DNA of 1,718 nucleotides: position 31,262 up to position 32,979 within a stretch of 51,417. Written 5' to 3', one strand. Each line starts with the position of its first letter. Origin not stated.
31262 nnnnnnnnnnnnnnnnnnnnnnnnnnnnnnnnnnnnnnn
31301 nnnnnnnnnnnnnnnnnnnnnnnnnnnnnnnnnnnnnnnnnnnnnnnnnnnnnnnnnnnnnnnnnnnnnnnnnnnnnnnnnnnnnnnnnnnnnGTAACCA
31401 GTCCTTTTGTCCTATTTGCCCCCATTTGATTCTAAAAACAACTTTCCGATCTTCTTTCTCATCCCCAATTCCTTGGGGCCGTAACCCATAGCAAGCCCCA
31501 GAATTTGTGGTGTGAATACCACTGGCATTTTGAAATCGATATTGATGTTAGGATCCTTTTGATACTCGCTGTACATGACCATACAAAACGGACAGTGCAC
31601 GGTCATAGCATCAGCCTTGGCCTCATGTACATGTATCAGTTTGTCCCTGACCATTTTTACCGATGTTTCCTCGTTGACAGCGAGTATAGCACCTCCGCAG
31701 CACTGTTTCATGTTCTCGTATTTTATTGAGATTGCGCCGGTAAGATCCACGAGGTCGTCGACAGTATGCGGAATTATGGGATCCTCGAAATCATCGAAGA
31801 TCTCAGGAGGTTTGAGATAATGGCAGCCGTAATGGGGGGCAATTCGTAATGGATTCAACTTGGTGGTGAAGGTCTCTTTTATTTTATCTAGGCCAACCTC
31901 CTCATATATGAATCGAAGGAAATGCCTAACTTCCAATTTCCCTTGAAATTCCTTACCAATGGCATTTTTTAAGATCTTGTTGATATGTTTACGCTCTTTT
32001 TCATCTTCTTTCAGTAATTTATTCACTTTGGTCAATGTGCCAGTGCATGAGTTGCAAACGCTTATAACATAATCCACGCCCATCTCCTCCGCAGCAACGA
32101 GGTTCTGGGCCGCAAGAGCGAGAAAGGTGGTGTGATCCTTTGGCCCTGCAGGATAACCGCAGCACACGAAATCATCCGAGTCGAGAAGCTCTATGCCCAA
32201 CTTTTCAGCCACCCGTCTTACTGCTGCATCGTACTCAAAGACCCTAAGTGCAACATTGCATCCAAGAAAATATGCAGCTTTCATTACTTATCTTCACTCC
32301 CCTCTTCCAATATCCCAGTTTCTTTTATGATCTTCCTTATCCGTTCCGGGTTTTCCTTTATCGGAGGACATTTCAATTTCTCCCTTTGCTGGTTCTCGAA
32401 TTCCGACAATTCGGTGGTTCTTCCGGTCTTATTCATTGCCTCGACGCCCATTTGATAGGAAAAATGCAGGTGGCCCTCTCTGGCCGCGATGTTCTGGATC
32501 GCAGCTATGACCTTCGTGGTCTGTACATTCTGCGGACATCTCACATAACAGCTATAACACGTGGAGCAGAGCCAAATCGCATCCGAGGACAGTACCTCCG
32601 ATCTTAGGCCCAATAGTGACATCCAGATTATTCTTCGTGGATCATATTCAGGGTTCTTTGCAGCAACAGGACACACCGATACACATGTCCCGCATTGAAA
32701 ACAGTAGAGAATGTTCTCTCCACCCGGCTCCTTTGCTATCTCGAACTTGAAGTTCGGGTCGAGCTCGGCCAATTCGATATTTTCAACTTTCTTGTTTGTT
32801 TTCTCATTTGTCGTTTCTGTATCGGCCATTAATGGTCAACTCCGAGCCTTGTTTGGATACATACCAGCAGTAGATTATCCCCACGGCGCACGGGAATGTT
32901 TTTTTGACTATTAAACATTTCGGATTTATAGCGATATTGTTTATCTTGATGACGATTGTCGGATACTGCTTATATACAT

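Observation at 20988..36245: Hdr/NAD(H)-module operon headed by a dedicated lipoyl-carrier cassette: candidate undescribed lipoyl-protein-linked Hdr system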

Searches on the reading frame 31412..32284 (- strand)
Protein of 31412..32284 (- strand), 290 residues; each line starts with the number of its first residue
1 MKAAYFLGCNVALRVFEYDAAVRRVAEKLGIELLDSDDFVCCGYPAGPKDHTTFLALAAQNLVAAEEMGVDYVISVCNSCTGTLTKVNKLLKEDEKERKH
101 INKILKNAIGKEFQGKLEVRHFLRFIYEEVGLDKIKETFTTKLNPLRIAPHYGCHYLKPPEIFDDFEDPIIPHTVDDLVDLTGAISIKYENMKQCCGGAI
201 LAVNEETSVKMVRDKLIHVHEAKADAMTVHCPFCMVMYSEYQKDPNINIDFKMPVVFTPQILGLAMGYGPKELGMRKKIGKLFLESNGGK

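Call 3: search_protein_families(library=pfam, proteins=[window:31412-32284:-], max_evalue=0.001)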
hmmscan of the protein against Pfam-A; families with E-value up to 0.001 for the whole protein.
window:31412-32284:- (290 aa): 1 family
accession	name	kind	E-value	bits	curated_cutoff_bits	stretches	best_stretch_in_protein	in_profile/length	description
PF02754.22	CCG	-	1.6e-26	92.6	20.6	2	4-84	2-84/85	Cysteine-rich domain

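Call 9: search_protein_families(library=ncbifam, proteins=[window:31412-32284:-], max_evalue=0.001)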
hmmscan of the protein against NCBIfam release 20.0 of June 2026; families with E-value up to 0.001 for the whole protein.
window:31412-32284:- (290 aa): 6 families
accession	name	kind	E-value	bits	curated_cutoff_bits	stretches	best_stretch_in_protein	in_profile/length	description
TIGR03288.1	CoB_CoM_SS_B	equivalog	4.1e-73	246.2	345.15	1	3-278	2-279/290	CoB--CoM heterodisulfide reductase subunit B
NF042965.1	MFR_anch_SdhE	equivalog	5.3e-35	121.3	500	1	3-279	3-275/282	8-methylmenaquinol:fumarate reductase membrane anchor subunit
NF041780.1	hetero_SS_HdrB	equivalog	4e-29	101.9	450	1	8-272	11-287/304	ferredoxin:CoB-CoM heterodisulfide reductase subunit HdrB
NF045670.1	quin_L_LdhH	equivalog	1.8e-21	76.1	800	1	2-237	468-684/706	L-lactate dehydrogenase (quinone) large subunit LdhH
NF004898.0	PRK06259.1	equivalog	6.7e-17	61.3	385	1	1-238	262-463/488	fumarate reductase (CoM/CoB) subunit TfrB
NF008369.0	PRK11168.1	equivalog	8.9e-07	28.1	278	1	2-158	168-307/401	anaerobic glycerol-3-phosphate dehydrogenase subunit C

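Call 40: find_homologous_proteins(query=window:31412-32284:-, max_evalue=1e-20)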
Query window:31412-32284:- (290 aa): 1931 proteins with E <= 1e-20 among 3545 candidates; the best 120 are listed.
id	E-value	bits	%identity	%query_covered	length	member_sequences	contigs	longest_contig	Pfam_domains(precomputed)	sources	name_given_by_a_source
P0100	1.2e-179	614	90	100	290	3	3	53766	PF02754.22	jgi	jgi:heterodisulfide reductase subunit B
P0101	1.0e-170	585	86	100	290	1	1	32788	PF02754.22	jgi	jgi:heterodisulfide reductase subunit B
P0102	4.6e-169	579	85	99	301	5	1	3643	PF02754.22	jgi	jgi:heterodisulfide reductase subunit B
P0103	1.3e-168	578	83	100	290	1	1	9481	PF02754.22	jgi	jgi:heterodisulfide reductase subunit B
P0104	4.0e-168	576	83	100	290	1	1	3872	PF02754.22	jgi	jgi:heterodisulfide reductase subunit B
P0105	6.1e-168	576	83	100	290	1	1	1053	PF02754.22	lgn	-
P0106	7.8e-168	575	82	100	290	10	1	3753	PF02754.22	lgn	-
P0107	3.0e-167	573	83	100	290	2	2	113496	PF02754.22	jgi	jgi:heterodisulfide reductase subunit B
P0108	4.1e-166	570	83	100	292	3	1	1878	PF02754.22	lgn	-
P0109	5.9e-166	569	81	100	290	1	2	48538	PF02754.22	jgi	jgi:heterodisulfide reductase subunit B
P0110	1.8e-163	561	80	100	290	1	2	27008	PF02754.22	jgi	jgi:heterodisulfide reductase subunit B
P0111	1.3e-161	555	80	100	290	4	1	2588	PF02754.22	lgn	-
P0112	8.5e-160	549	79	98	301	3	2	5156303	PF02754.22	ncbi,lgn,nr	ncbi:MAG: hypothetical protein JSW00_17845 [Thermoplasmata archaeon]|nr:MAG: hypothetical protein JS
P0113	4.0e-159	547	78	99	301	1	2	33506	PF02754.22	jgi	jgi:heterodisulfide reductase subunit B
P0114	6.2e-159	546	80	99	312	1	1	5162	PF02754.22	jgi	jgi:heterodisulfide reductase subunit B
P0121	1.1e-151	522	76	98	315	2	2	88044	PF02754.22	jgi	jgi:heterodisulfide reductase subunit B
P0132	8.1e-113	395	60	98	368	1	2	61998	PF02754.22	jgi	jgi:heterodisulfide reductase subunit B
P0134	1.4e-110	387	58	98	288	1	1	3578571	PF22196.2,PF02754.22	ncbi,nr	ncbi:MAG: CoB--CoM heterodisulfide reductase subunit B [Thermoplasmata archaeon]|nr:MAG: CoB--CoM he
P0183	2.5e-82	295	46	94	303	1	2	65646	PF02754.22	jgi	jgi:heterodisulfide reductase subunit B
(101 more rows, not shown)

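Call 41: find_encoding_contigs(protein=P0121, flank=10000, max_places=1)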
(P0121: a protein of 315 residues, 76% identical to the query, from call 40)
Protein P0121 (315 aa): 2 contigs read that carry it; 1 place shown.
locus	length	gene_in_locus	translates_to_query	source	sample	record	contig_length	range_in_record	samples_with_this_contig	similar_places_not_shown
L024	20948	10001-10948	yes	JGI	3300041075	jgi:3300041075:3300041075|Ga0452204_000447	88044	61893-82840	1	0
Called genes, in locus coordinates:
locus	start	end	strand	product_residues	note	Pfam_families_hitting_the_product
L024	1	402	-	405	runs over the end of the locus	-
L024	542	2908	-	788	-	PF01578:Cytochrom_C_asm, PF16327:CcmF_C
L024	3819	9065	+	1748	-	PF09699:Paired_CXXCH_1 (faint), PF14522:Cytochrome_C7 (faint), PF14537:Cytochrom_c3_2 (faint), PF17026:zf-RRPl_C4 (faint), PF09070:PFU (faint), PF02335:Cytochrom_C552, PF13205:Big_5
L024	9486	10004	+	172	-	PF13183:Fer4_8, PF13187:Fer4_9 (weak), PF13534:Fer4_17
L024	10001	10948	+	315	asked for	PF02754:CCG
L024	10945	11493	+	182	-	PF13484:Fer4_16 (faint), PF12838:Fer4_7 (faint), PF13237:Fer4_10, PF14697:Fer4_21 (faint), PF13183:Fer4_8, PF13187:Fer4_9, PF13534:Fer4_17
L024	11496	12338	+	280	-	PF02754:CCG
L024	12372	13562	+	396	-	PF13237:Fer4_10 (faint), PF14697:Fer4_21 (weak), PF04422:FrhB_FdhB_N, PF04432:FrhB_FdhB_C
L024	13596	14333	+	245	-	PF00037:Fer4 (faint), PF12838:Fer4_7 (weak), PF13183:Fer4_8, PF13187:Fer4_9, PF13237:Fer4_10, PF13534:Fer4_17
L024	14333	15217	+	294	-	PF02754:CCG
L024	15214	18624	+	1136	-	PF00070:Pyr_redox (weak), PF01266:DAO (weak), PF12831:FAD_oxidored, PF07992:Pyr_redox_2 (weak), PF13187:Fer4_9, PF00037:Fer4, PF14697:Fer4_21, PF13187:Fer4_9, +18 more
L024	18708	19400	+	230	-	PF02662:FlpD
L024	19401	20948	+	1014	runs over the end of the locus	PF07992:Pyr_redox_2 (weak), PF12831:FAD_oxidored, PF13450:NAD_binding_8 (weak), PF00037:Fer4, PF12797:Fer4_2 (weak), PF13187:Fer4_9 (weak), PF00037:Fer4, PF07992:Pyr_redox_2, +15 more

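Call 42: find_encoding_contigs(protein=P0132, flank=10000, max_places=1)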
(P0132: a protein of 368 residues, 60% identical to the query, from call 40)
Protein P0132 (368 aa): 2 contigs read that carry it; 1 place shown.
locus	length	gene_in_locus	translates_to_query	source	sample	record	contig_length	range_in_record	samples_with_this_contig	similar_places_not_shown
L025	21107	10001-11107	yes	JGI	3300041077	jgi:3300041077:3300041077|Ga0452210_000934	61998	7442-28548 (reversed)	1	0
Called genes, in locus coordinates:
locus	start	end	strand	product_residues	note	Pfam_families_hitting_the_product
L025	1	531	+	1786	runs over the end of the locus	PF14522:Cytochrome_C7 (faint), PF14537:Cytochrom_c3_2 (faint), PF22113:Mtrc-MtrF_II-IV_dom (faint), PF09699:Paired_CXXCH_1 (faint), PF13435:Cytochrome_C554 (faint), PF13205:Big_5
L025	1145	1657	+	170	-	PF13183:Fer4_8, PF13237:Fer4_10 (weak), PF13187:Fer4_9, PF13534:Fer4_17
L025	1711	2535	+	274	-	PF02754:CCG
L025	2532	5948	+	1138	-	PF12831:FAD_oxidored (weak), PF13450:NAD_binding_8 (weak), PF00037:Fer4 (weak), PF00890:FAD_binding_2 (weak), PF12831:FAD_oxidored, PF13450:NAD_binding_8, PF00037:Fer4, PF14697:Fer4_21, +20 more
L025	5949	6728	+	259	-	PF02662:FlpD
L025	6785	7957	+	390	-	PF13237:Fer4_10 (weak), PF14697:Fer4_21 (weak), PF04422:FrhB_FdhB_N, PF04432:FrhB_FdhB_C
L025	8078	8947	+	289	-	PF02754:CCG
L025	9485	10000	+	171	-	PF13187:Fer4_9, PF13183:Fer4_8, PF13237:Fer4_10 (faint), PF13534:Fer4_17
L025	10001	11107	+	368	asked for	PF02754:CCG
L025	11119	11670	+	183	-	PF12838:Fer4_7 (faint), PF12797:Fer4_2 (faint), PF13183:Fer4_8, PF13237:Fer4_10, PF14697:Fer4_21 (faint), PF13187:Fer4_9, PF13534:Fer4_17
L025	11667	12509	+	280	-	PF02754:CCG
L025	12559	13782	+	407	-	PF04422:FrhB_FdhB_N, PF04432:FrhB_FdhB_C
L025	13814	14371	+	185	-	PF13534:Fer4_17, PF00037:Fer4 (faint), PF12838:Fer4_7 (weak), PF13183:Fer4_8, PF13187:Fer4_9, PF13237:Fer4_10 (weak)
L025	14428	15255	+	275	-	PF02754:CCG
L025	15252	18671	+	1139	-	PF12831:FAD_oxidored (weak), PF00037:Fer4 (weak), PF07992:Pyr_redox_2 (weak), PF12831:FAD_oxidored (weak), PF13450:NAD_binding_8 (weak), PF13183:Fer4_8 (weak), PF13187:Fer4_9 (weak), PF00037:Fer4 (weak), +14 more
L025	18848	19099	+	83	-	PF02662:FlpD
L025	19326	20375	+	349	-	PF02754:CCG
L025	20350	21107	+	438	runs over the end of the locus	PF00070:Pyr_redox (faint), PF00890:FAD_binding_2, PF01266:DAO (weak), PF01946:Thi4 (weak), PF07992:Pyr_redox_2 (weak), PF12831:FAD_oxidored (weak), PF13450:NAD_binding_8 (weak), PF00037:Fer4 (weak), +1 more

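Call 43: find_encoding_contigs(protein=P0134, flank=10000, max_places=1)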
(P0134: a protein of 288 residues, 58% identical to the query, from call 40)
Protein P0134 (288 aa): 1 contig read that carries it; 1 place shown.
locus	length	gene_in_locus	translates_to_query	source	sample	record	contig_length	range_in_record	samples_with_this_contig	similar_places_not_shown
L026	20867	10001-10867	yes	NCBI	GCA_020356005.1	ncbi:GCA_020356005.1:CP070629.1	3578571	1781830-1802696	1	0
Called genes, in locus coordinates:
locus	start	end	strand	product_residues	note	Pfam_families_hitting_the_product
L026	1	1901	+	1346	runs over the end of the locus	PF26182:Ig_NUP210_5th (faint), PF07705:CARDB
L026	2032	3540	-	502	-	PF16927:HisKA_7TM, PF03735:ENT (weak)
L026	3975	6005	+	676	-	PF01590:GAF, PF13185:GAF_2, PF13492:GAF_3 (weak), PF00989:PAS, PF08448:PAS_4, PF13426:PAS_9, PF08447:PAS_3 (weak), PF05763:DUF835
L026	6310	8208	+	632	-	PF00989:PAS, PF08448:PAS_4, PF13426:PAS_9, PF08448:PAS_4, PF00989:PAS, PF08448:PAS_4, PF13426:PAS_9, PF02518:HATPase_c, +6 more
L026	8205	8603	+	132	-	PF00072:Response_reg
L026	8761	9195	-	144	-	PF01597:GCV_H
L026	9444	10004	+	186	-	PF12838:Fer4_7 (faint), PF13187:Fer4_9 (faint), PF13237:Fer4_10 (faint), PF13183:Fer4_8, PF13534:Fer4_17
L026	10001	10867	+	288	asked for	PF02754:CCG, PF22196:HdrB-like_C (faint), PF02754:CCG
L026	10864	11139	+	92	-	PF07992:Pyr_redox_2 (weak), PF12831:FAD_oxidored (weak), PF13450:NAD_binding_8 (weak)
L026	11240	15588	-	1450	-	-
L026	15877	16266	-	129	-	-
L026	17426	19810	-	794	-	PF02687:FtsX, PF12704:MacB_PCD, PF02687:FtsX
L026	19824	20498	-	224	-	PF13476:AAA_23 (weak), PF02463:SMC_N (faint), PF13175:AAA_15 (faint), PF13555:AAA_29 (faint), PF00005:ABC_tran, PF13304:AAA_21 (faint)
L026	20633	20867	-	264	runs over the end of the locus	PF13620:CarboxypepD_reg, PF13715:CarbopepD_reg_2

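Call 45: find_encoding_contigs(protein=P0183, flank=10000, max_places=1)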
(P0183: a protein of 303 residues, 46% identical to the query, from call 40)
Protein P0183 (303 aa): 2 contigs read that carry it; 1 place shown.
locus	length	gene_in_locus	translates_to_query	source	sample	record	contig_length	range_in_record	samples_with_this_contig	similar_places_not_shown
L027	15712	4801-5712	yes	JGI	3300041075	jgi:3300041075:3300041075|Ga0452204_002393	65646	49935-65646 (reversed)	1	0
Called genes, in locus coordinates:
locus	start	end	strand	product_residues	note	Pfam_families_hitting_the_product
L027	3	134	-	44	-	?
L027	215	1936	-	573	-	-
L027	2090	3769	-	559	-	PF18911:PKD_4 (faint), PF00801:PKD (weak)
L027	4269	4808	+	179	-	PF13534:Fer4_17, PF13183:Fer4_8, PF13237:Fer4_10 (weak), PF13187:Fer4_9 (weak)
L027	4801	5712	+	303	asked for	PF02754:CCG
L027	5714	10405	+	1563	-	PF14691:Fer4_20, PF07992:Pyr_redox_2, PF13450:NAD_binding_8, PF12838:Fer4_7, PF14697:Fer4_21, PF07992:Pyr_redox_2, PF07992:Pyr_redox_2, PF13237:Fer4_10, +26 more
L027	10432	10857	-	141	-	PF02566:OsmC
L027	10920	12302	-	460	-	-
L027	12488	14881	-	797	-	PF05048:NosD, PF13229:Beta_helix, PF05048:NosD, PF13229:Beta_helix, PF05048:NosD, PF13229:Beta_helix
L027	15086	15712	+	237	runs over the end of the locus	PF00005:ABC_tran, PF13304:AAA_21 (faint)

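Call 59: find_encoding_contigs(protein=P0100, flank=10000, max_places=1)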
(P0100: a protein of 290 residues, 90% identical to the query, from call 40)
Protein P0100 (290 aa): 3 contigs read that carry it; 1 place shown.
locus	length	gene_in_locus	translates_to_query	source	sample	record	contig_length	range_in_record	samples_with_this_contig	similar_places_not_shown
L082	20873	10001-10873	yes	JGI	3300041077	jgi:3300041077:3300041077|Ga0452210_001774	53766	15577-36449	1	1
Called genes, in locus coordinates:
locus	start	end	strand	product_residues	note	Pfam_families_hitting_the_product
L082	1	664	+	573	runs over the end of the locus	PF03109:ABC1, PF27536:UbiB_helical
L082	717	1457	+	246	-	PF02586:SRAP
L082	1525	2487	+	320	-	PF21948:LplA-B_cat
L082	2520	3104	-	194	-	PF02518:HATPase_c, PF13589:HATPase_c_3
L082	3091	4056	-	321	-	PF00571:CBS, PF13581:HATPase_c_2 (weak)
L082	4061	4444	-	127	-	PF07085:DRTGG (weak)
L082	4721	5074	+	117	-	PF07085:DRTGG (weak), PF02603:Hpr_kinase_N (weak)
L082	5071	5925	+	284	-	PF02811:PHP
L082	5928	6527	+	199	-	PF01597:GCV_H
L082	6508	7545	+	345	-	PF04055:Radical_SAM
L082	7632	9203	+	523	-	PF21948:LplA-B_cat, PF01976:DUF116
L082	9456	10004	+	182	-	PF12838:Fer4_7 (faint), PF13183:Fer4_8, PF13237:Fer4_10 (faint), PF13187:Fer4_9, PF13534:Fer4_17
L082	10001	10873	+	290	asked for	PF02754:CCG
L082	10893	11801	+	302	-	PF00890:FAD_binding_2 (weak), PF12831:FAD_oxidored, PF13450:NAD_binding_8 (weak), PF00037:Fer4 (weak), PF12837:Fer4_6 (weak), PF01257:2Fe-2S_thioredx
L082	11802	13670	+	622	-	PF01512:Complex1_51K, PF10589:NADH_4Fe-4S, PF00037:Fer4 (weak), PF12837:Fer4_6 (weak), PF13237:Fer4_10, PF14697:Fer4_21, PF12838:Fer4_7 (weak), PF13187:Fer4_9 (weak), +3 more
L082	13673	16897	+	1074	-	PF13510:Fer2_4, PF12838:Fer4_7 (weak), PF14697:Fer4_21, PF00890:FAD_binding_2 (weak), PF01266:DAO (weak), PF07992:Pyr_redox_2, PF12831:FAD_oxidored (weak), PF13450:NAD_binding_8 (weak), +5 more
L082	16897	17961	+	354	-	PF01266:DAO (faint), PF07992:Pyr_redox_2, PF12831:FAD_oxidored (weak), PF13450:NAD_binding_8 (weak)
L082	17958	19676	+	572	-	PF13738:Pyr_redox_3 (weak), PF00070:Pyr_redox (weak), PF00890:FAD_binding_2 (weak), PF01266:DAO (weak), PF01494:FAD_binding_3 (weak), PF07992:Pyr_redox_2, PF13450:NAD_binding_8, PF12838:Fer4_7, +8 more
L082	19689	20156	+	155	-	PF02662:FlpD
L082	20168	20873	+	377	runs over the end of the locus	PF04432:FrhB_FdhB_C (weak), PF13534:Fer4_17 (faint), PF13183:Fer4_8, PF13187:Fer4_9 (weak)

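Call 72: search_solved_structures(query=window:31412-32284:-, max_evalue=0.00001)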
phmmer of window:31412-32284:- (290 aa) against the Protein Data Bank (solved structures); distinct sequences matched with E-value up to 0.00001: 5.
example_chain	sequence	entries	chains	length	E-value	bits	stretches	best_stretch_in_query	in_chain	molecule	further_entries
8rvv_B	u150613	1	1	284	1.8e-60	208.1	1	1-271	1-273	H(2):CoB-CoM heterodisulfide,ferredoxin reductase subunit B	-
8rvu_b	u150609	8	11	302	2.2e-60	207.8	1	1-271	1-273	H(2):CoB-CoM heterodisulfide,ferredoxin reductase subunit B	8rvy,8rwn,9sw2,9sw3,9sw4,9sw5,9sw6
9sfi_C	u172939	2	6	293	2.1e-58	201.3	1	1-275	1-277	H(2)/formate:CoB-CoM heterodisulfide,ferredoxin reductase subunit B2 | Heterodisulfide reductase subunit B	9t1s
5odc_B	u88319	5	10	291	2.3e-57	197.9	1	1-275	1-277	Heterodisulfide reductase, subunit B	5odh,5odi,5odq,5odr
7bkb_B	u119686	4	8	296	9e-48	166.4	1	3-275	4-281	CoB--CoM heterodisulfide reductase subunit B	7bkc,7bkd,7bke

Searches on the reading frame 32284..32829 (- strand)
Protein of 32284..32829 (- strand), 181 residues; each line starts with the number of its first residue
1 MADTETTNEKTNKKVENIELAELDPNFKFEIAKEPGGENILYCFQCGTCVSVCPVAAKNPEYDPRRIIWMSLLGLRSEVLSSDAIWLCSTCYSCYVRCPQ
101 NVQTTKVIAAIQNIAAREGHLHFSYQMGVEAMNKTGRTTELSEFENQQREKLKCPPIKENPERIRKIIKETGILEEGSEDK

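Call 3: search_protein_families(library=pfam, proteins=[window:32284-32829:-], max_evalue=0.001)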
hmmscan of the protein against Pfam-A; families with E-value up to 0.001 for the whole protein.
window:32284-32829:- (181 aa): 7 families
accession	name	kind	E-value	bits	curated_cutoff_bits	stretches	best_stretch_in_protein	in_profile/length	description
PF13183.11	Fer4_8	-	4.4e-12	46.8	27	1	41-102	3-68/68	4Fe-4S dicluster domain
PF13187.11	Fer4_9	-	9.7e-09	35.6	27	1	42-101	1-50/52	4Fe-4S dicluster domain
PF13534.11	Fer4_17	-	4.1e-08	34.1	22.2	1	43-102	2-60/61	4Fe-4S dicluster domain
PF13237.11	Fer4_10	-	1.4e-07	31.7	25.5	0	42-60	8-26/53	4Fe-4S dicluster domain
PF00037.32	Fer4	-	2.2e-05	24.5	21.1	1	43-57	8-22/24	4Fe-4S binding domain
PF12838.12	Fer4_7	-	7.2e-05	23.6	27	0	43-102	2-52/52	4Fe-4S dicluster domain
PF12798.12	Fer4_3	-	0.00057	21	27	0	43-57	1-15/15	4Fe-4S binding domain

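Call 9: search_protein_families(library=ncbifam, proteins=[window:32284-32829:-], max_evalue=0.001)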
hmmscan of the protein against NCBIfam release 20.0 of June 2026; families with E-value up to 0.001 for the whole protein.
window:32284-32829:- (181 aa): 16 families
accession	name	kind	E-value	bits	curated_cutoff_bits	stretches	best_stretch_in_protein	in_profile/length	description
TIGR03290.1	CoB_CoM_SS_C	equivalog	2.2e-32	112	160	1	41-170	2-130/144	CoB--CoM heterodisulfide reductase subunit C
NF038018.1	qmoC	equivalog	8.9e-20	71.5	300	1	30-118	8-94/360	quinone-interacting membrane-bound oxidoreductase complex subunit QmoC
NF041890.1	hdrC_Methbact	equivalog_domain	2.7e-18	66.2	270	1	33-120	21-106/192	ferredoxin:CoB-CoM heterodisulfide reductase subunit HdrC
NF041779.1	hetero_SS_HdrC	equivalog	3.8e-16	59.1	350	1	42-119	32-107/198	ferredoxin:CoB-CoM heterodisulfide reductase subunit HdrC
NF008369.0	PRK11168.1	equivalog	6.2e-10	38.5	278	1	42-112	12-84/401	anaerobic glycerol-3-phosphate dehydrogenase subunit C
TIGR03379.1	glycerol3P_GlpC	equivalog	6.6e-09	35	279.9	1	42-113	6-79/397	anaerobic glycerol-3-phosphate dehydrogenase subunit GlpC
NF009226.0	PRK12576.1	equivalog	1.4e-08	34.4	344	1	42-131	155-236/317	succinate dehydrogenase/fumarate reductase iron-sulfur subunit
TIGR00384.1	dhsB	subfamily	1.7e-07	30.9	88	1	28-111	127-221/222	succinate dehydrogenase and fumarate reductase iron-sulfur protein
NF004898.0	PRK06259.1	equivalog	1.8e-07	30.2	385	1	34-141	130-242/488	fumarate reductase (CoM/CoB) subunit TfrB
NF004616.0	PRK05950.1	subfamily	1.1e-06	27.9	228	1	39-116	145-234/238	succinate dehydrogenase iron-sulfur subunit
NF045670.1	quin_L_LdhH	equivalog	1.1e-06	27.2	800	1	9-134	274-402/706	L-lactate dehydrogenase (quinone) large subunit LdhH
TIGR00273.1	TIGR00273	equivalog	7.7e-05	21.7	444.8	1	39-135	291-392/432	LutB/LldF family L-lactate oxidation iron-sulfur protein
NF042952.1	MFR_FeS_SdhB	equivalog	9.5e-05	21.6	600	1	83-120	199-236/320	8-methylmenaquinol:fumarate reductase iron-sulfur subunit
NF009227.0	PRK12577.1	equivalog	0.00021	20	349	0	82-113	205-236/330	succinate dehydrogenase/fumarate reductase iron-sulfur subunit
NF045790.1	OxalOxreddelta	equivalog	0.00022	20.5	230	0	38-57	286-305/316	oxalate oxidoreductase subunit delta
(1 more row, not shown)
